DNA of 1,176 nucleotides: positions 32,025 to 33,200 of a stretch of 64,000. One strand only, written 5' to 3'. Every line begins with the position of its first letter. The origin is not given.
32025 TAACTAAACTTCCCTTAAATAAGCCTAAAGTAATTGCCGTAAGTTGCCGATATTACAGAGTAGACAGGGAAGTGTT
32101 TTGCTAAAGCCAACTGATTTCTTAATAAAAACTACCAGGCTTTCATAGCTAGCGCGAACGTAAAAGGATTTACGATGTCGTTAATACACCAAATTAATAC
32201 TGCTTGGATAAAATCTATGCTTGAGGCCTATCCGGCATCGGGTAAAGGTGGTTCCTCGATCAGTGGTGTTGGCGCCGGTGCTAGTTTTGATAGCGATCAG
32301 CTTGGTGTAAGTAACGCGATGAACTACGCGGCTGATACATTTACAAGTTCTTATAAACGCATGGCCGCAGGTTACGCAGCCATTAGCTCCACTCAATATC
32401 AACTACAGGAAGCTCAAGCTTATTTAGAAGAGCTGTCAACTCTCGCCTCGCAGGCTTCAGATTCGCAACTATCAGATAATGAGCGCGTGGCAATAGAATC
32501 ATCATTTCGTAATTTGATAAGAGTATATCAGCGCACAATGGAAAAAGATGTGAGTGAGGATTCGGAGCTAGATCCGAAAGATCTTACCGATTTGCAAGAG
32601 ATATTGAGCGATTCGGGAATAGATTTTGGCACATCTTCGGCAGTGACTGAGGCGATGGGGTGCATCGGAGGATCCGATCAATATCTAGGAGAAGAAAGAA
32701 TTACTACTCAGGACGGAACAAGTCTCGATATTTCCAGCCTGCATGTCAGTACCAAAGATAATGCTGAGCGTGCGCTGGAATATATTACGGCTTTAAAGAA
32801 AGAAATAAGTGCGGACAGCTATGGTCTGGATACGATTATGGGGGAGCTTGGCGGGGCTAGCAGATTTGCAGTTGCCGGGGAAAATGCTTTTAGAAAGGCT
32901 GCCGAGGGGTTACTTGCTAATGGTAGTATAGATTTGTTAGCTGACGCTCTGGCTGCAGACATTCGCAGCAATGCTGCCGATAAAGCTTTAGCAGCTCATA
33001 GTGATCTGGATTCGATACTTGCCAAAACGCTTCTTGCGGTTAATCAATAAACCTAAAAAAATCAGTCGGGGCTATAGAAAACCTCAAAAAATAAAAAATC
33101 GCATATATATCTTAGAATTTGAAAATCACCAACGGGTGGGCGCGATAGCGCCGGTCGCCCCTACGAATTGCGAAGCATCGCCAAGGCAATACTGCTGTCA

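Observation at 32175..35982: Orphan flagellin-like gene embedded among glycosyltransferases, with no flagellar genes nearby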

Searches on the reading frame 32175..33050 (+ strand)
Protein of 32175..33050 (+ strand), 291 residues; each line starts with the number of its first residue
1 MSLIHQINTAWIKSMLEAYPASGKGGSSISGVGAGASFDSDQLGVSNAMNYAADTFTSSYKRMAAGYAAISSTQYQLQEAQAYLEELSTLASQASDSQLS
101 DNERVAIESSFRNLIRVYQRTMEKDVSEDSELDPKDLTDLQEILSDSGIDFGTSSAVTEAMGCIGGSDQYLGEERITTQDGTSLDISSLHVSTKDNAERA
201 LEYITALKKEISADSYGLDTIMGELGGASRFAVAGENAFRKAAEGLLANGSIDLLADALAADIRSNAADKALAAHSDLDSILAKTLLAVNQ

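Call 3: search_protein_families(library=pfam, proteins=[window:32175-33050:+], max_evalue=1)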
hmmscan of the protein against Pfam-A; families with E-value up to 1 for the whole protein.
window:32175-33050:+ (291 aa): 1 family
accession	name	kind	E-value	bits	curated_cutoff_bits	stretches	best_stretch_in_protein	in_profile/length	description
PF00669.25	Flagellin_N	-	0.00013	22.5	26.6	1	40-116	41-117/139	Bacterial flagellin N-terminal helical region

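Call 4: search_protein_families(library=ncbifam, proteins=[window:32175-33050:+], max_evalue=1)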
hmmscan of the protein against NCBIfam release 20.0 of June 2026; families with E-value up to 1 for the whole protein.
window:32175-33050:+ (291 aa): 0 families

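Call 10: find_homologous_proteins(query=window:32175-33047:+, max_evalue=0.001)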
Query window:32175-33047:+ (291 aa): 1 proteins with E <= 0.001 among 6352 candidates.
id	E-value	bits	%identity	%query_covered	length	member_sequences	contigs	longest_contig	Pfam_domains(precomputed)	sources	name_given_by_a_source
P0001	8.1e-175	597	100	100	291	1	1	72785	-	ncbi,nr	ncbi:MAG: hypothetical protein IT292_07925 [Deltaproteobacteria bacterium]|nr:hypothetical protein [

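Call 11: search_solved_structures(query=window:32175-33047:+, max_evalue=10, show_alignments=3)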
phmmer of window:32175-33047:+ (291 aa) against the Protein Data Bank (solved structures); distinct sequences matched with E-value up to 10: 2.
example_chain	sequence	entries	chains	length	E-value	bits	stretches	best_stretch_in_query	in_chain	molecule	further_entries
6pwb_AG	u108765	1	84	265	0.49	13.2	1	36-120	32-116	Flagellin B1 (FlaB1)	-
9lrz_A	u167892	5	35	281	0.52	13.2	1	36-120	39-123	Flagellin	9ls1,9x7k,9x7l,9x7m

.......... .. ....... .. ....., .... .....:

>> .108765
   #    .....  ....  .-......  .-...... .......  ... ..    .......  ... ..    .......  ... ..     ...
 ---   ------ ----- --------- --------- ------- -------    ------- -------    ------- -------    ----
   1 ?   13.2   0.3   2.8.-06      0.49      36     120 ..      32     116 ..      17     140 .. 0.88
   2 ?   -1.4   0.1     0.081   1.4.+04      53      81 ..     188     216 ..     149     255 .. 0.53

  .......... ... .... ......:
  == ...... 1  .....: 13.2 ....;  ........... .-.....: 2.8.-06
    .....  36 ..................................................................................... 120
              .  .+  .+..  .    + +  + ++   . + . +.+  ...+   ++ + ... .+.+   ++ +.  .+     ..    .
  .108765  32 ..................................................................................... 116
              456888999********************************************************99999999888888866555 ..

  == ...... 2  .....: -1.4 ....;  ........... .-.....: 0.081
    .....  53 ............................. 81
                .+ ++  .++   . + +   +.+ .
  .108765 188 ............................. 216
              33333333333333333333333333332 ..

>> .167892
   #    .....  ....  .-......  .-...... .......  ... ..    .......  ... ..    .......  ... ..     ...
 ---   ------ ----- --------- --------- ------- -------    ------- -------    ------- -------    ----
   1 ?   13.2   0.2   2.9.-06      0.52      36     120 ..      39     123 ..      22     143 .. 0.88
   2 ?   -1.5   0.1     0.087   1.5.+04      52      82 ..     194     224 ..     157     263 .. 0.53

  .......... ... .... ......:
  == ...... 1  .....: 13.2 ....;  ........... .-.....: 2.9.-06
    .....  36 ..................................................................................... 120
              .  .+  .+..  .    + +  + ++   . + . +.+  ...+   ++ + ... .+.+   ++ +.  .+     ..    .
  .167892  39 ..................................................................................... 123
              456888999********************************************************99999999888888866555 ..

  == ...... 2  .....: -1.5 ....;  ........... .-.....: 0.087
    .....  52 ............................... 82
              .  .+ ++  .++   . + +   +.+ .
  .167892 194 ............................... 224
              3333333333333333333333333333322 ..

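Call 13: find_encoding_contigs(protein=P0001, flank=10000, max_places=6)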
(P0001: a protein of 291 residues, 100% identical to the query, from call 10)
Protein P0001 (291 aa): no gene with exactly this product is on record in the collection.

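Call 24: search_protein_representatives(protein=window:32175-33047:+)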
Query: 291 residues. Proteins with E-value up to 0.001 (for the whole library): 58; up to 1e-10: 43; up to 1e-30: 4. The best 58 are listed.
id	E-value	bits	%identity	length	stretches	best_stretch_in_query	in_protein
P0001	2.6e-175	597.2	100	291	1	1-291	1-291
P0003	9.2e-70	251.5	49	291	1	1-287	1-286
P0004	2.4e-34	135.5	34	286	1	1-287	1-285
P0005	7.8e-34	133.8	35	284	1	1-288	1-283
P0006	2.4e-29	119.1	34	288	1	1-287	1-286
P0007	3.6e-29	118.5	31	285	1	1-287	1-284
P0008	2.7e-28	115.7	30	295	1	1-288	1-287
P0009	2.5e-27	112.5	31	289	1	1-288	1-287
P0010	2.9e-27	112.3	31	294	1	1-286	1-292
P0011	1.5e-25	106.7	31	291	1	25-290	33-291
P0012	4.4e-25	105.2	32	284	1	28-286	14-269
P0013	5.4e-25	104.8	33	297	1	1-287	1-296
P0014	6.0e-25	104.7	30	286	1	1-287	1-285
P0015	5.3e-24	101.6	29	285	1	1-287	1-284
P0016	1.7e-23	100.0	30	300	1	1-288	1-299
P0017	5.8e-23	98.2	31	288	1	1-287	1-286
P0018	1.0e-22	97.4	31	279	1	1-287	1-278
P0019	3.1e-22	95.8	30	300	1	1-287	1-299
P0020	5.1e-22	95.1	32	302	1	1-289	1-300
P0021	6.9e-22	94.7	33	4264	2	2-180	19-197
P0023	1.5e-21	93.6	33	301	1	1-286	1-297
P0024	2.2e-21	93.1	29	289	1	1-287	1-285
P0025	2.8e-21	92.7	35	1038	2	1-179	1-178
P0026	2.3e-19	86.4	32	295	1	1-286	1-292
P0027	2.1e-18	83.3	32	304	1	1-288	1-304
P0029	3.4e-16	76.0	31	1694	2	142-287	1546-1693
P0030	8.1e-16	74.8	30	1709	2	1-180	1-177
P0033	7.5e-15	71.6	28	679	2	2-195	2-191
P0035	9.3e-15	71.3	29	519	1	1-181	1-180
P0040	3.4e-13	66.2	29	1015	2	173-288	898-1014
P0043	2.7e-12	63.3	30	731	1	23-179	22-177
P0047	1.4e-08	51.1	27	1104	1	18-184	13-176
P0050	1.1e-06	44.9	31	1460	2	3-180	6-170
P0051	1.1e-06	44.8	23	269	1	21-286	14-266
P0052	1.2e-06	44.8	30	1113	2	21-180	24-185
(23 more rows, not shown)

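Call 26: search_solved_structures(query=A1, max_evalue=10, show_alignments=3)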
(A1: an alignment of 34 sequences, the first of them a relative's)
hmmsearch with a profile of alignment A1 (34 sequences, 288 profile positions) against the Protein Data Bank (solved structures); distinct sequences matched with E-value up to 10: 34.
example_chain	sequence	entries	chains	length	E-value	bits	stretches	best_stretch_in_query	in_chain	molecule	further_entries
9hpz_A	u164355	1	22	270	1.7e-06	31.1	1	20-136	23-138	Flagellin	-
9au6_A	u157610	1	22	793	3.8e-06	30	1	33-137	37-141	Flagellin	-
10ll_A4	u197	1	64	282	2.3e-05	27.4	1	61-133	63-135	Flagellin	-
10pp_A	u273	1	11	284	3.2e-05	26.9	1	44-134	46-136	Flagellin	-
9pil_Fd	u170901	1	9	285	3.2e-05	26.9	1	44-134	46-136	Flagellin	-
6pwb_AG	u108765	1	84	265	6.5e-05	25.9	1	7-135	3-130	Flagellin B1 (FlaB1)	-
9lrz_A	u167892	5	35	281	6.8e-05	25.8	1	6-135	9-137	Flagellin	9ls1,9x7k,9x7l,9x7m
10pl_Ba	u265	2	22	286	7.2e-05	25.8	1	46-134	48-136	Flagellin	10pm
4nx9_A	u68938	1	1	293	9.7e-05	25.3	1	65-135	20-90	Flagellin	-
10lm_A3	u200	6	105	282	0.0001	25.2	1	40-133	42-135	Flagellin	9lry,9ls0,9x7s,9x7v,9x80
10lk_A4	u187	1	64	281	0.00016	24.6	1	6-134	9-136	Flagellin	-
5z7q_A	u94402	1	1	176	0.00083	22.3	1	65-136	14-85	Flagellin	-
7kbq_A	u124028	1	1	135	0.002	21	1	134-248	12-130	DE NOVO DESIGNED OR689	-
9p7r_A1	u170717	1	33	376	0.0028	20.5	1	28-134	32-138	Flagellin B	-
8jmv_A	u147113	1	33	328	0.0029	20.5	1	33-274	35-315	Flagella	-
2zbi_A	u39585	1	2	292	0.025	17.4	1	65-212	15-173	Flagellin homolog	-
3k8v_A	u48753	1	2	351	0.55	13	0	35-212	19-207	Flagellin homolog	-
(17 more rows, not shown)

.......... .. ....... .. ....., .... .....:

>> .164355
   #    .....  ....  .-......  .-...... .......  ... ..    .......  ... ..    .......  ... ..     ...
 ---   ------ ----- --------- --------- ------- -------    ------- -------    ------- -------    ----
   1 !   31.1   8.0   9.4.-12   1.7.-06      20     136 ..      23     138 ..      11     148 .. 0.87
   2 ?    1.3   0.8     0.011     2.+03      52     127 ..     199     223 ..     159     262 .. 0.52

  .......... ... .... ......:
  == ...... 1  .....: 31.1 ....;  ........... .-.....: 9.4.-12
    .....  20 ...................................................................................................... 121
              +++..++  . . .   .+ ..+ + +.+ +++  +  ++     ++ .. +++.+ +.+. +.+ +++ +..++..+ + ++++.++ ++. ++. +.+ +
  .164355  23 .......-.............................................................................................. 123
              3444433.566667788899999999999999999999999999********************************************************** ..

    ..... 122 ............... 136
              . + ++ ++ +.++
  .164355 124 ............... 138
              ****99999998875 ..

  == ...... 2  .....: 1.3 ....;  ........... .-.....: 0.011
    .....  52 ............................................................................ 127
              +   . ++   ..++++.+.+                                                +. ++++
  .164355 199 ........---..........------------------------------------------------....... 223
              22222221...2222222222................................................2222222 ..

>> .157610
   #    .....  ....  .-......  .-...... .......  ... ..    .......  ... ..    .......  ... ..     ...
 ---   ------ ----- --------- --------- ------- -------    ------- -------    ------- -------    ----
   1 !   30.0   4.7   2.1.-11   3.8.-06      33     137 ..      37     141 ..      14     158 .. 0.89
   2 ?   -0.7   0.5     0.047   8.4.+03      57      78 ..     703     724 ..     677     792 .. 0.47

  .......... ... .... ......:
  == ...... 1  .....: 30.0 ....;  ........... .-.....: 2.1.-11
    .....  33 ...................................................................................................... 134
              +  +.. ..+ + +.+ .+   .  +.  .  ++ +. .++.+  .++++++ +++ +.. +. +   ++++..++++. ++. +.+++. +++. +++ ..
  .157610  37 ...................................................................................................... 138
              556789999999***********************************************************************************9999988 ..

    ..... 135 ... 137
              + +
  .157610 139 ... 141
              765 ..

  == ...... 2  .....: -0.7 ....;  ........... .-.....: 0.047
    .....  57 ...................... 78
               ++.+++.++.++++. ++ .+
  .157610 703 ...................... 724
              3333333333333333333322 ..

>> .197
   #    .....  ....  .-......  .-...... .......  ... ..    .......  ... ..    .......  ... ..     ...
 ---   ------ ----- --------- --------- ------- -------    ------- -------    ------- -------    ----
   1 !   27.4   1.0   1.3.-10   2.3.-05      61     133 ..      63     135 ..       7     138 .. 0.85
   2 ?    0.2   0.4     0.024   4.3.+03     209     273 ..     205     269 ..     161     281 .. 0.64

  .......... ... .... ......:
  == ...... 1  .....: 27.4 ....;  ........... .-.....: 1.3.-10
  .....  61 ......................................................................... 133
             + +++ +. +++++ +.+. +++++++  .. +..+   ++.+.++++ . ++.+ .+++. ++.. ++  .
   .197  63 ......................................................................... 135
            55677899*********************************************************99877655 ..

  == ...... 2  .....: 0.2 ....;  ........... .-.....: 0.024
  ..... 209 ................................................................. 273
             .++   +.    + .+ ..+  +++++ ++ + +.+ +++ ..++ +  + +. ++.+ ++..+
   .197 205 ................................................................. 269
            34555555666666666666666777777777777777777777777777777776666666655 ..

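Call 27: search_protein_families(library=pfam, alignment_id=A1, max_evalue=0.1)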
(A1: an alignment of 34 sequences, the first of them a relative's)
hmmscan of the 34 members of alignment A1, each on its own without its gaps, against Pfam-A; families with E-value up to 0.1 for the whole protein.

A. member 1, P0001 (291 aa): 1 family
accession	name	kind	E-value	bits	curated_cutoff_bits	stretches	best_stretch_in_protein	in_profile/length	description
PF00669.25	Flagellin_N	-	0.00013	22.5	26.6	1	40-116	41-117/139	Bacterial flagellin N-terminal helical region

B. families by the number of members that match (of 34 scanned): 38 families (the first 25 are shown)
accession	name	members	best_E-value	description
PF00669.25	Flagellin_N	21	1.6e-07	Bacterial flagellin N-terminal helical region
PF14199.11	DUF4317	5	0.0017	Domain of unknown function (DUF4317)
PF14523.12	Syntaxin_2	2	0.0011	Syntaxin-like protein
PF08951.15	EntA_Immun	2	0.079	Enterocin A Immunity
PF08609.16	Fes1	1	0.0034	Nucleotide exchange factor Fes1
PF00204.31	DNA_gyraseB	1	0.0056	DNA gyrase B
PF03978.18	Borrelia_REV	1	0.0058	Borrelia burgdorferi REV protein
PF03127.19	GAT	1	0.007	GAT domain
PF10228.14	HPF1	1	0.0079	Histone PARylation factor 1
PF09403.15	FadA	1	0.0089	Adhesion protein FadA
PF23153.1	Aip3p_Bud6_N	1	0.014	Aip3p/Bud6 N-terminal domain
PF03540.19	TAF10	1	0.014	Transcription initiation factor TFIID 23-30kDa subunit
PF09476.15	Pilus_CpaD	1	0.014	Pilus biogenesis CpaD protein (pilus_cpaD)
PF01276.26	OKR_DC_1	1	0.017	Orn/Lys/Arg decarboxylase, major domain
PF07798.16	CCDC90-like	1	0.021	Coiled-coil domain-containing protein 90-like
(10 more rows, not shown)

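Call 28: find_homologous_proteins(query=A1, max_evalue=0.001)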
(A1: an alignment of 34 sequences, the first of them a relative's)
Query A1 (34 sequences) (291 aa, profile of the alignment): 3 proteins with E <= 0.001 among 8000 candidates.
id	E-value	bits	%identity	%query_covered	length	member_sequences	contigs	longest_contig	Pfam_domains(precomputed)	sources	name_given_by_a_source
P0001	4.4e-84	301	100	100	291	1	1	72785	-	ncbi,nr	ncbi:MAG: hypothetical protein IT292_07925 [Deltaproteobacteria bacterium]|nr:hypothetical protein [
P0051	1.5e-53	200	23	92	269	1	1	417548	-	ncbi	-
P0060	3.5e-37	147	26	48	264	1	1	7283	-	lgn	-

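Call 30: find_encoding_contigs(protein=P0051, flank=10000, max_places=3)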
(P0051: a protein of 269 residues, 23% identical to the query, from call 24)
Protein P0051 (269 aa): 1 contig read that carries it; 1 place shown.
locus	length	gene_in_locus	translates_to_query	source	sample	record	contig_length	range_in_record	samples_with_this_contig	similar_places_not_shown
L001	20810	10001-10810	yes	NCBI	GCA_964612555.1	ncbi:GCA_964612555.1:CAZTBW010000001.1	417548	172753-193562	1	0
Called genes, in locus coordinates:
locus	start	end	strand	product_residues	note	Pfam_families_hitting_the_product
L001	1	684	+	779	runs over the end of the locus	PF02861:Clp_N, PF13191:AAA_16 (weak), PF00004:AAA, PF17871:AAA_lid_9, PF07724:AAA_2, PF07728:AAA_5, PF00004:AAA, PF10431:ClpB_D2-small, +7 more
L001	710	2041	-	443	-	PF02881:SRP54_N (weak), PF13604:AAA_30 (weak), PF00448:SRP54, PF09848:SLFN-g3_helicase (weak)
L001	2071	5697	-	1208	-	PF02463:SMC_N, PF13304:AAA_21 (weak), PF13476:AAA_23, PF02463:SMC_N, PF06470:SMC_hinge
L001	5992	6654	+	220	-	-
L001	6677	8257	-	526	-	PF00117:GATase, PF07722:Peptidase_C26, PF02540:NAD_synthase, PF00958:GMP_synt_C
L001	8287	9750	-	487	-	PF00478:IMPDH, PF03060:NMO (faint), PF00571:CBS, PF01070:FMN_dh, PF01645:Glu_synthase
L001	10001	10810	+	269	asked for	-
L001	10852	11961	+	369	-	PF01761:DHQ_synthase, PF24621:DHQS_C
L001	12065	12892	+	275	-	PF13485:Peptidase_MA_2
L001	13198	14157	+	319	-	PF01370:Epimerase, PF08338:DUF1731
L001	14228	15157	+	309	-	PF02826:2-Hacid_dh_C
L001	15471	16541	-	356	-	PF01116:F_bP_aldolase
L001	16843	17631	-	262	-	PF01479:S4, PF00849:PseudoU_synth_2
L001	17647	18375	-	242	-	PF04079:SMC_ScpB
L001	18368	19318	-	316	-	PF02616:SMC_ScpA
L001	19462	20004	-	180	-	PF00186:DHFR_1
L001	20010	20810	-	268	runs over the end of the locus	PF00303:Thymidylat_synt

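Call 33: find_related_loci(query=P0001, collection=genome_contigs, flank=10000)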
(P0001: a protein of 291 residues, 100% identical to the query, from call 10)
Query P0001 (291 aa) in genome_contigs; peptide patterns used: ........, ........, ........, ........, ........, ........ (x = any residue, [..] = any of these).
351 stretches matched a pattern, but none encodes a relative of the query by tblastn (E <= 1e-3).
